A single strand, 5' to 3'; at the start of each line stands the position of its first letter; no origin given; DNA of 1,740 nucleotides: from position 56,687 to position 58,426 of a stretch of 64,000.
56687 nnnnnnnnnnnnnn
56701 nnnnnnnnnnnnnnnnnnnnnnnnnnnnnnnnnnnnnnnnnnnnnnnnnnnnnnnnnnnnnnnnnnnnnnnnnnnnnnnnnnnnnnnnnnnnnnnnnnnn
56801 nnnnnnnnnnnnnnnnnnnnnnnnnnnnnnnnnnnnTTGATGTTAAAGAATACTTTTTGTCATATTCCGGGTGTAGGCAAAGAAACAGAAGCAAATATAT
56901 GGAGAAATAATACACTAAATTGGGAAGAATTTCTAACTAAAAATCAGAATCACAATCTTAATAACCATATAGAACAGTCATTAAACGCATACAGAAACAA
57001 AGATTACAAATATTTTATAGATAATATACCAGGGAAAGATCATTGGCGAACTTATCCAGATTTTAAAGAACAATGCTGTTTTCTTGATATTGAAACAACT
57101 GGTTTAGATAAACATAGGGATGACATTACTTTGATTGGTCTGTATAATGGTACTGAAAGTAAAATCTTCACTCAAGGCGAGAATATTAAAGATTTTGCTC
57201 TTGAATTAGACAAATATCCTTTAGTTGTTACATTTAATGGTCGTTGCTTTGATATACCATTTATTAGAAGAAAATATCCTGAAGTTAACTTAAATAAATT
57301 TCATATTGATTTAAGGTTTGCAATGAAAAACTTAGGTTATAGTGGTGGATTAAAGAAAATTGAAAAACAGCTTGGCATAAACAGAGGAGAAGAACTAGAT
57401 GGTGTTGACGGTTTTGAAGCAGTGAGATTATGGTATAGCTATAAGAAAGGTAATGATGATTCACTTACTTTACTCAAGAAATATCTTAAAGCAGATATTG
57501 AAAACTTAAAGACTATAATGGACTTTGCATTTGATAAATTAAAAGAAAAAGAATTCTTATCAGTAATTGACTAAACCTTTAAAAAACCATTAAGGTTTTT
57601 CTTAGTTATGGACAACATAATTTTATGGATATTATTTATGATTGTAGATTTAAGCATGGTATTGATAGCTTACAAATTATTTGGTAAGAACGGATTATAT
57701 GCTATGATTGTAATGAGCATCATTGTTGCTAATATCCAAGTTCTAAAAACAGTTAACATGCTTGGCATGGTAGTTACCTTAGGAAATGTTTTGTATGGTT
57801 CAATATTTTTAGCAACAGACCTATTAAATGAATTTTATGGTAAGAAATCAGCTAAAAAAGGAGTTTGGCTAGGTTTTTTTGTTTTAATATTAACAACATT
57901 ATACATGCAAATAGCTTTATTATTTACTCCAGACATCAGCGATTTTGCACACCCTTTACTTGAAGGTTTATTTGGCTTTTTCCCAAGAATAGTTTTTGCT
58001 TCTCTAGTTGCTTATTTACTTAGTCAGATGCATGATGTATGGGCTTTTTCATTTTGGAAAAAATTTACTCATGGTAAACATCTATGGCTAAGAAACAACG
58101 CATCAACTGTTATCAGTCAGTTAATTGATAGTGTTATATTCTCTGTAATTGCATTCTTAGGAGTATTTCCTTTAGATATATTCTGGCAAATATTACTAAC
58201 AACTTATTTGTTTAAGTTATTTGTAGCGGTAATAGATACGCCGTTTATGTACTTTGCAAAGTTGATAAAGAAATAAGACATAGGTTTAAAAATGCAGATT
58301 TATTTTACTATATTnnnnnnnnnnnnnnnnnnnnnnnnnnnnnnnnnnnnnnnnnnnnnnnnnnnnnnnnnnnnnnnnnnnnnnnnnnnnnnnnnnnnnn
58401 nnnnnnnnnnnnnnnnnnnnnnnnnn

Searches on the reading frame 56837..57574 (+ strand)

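Call 9: search_protein_families(library=pfam, proteins=[window:56837-57574:+], max_evalue=0.001)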
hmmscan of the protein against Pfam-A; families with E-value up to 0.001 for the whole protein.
window:56837-57574:+ (245 aa): 1 family
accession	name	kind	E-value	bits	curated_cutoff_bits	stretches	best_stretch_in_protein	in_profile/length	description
PF13482.12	RNase_H_2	-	4.2e-36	124.8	22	1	81-229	1-162/165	RNase_H superfamily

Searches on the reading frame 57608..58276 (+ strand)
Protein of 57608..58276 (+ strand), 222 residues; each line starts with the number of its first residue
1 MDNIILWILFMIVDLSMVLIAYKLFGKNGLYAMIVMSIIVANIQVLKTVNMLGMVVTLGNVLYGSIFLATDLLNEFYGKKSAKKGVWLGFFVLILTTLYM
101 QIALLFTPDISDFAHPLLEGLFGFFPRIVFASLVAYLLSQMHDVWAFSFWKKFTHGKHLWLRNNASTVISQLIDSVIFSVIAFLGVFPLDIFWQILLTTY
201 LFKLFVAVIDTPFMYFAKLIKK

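Call 9: search_protein_families(library=pfam, proteins=[window:57608-58276:+], max_evalue=0.001)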
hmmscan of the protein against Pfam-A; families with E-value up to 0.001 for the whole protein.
window:57608-58276:+ (222 aa): 1 family
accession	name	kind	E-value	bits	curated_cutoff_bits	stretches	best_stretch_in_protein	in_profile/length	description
PF02592.20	Vut_1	-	8.8e-55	185.7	27.2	1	57-216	1-151/152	Putative vitamin uptake transporter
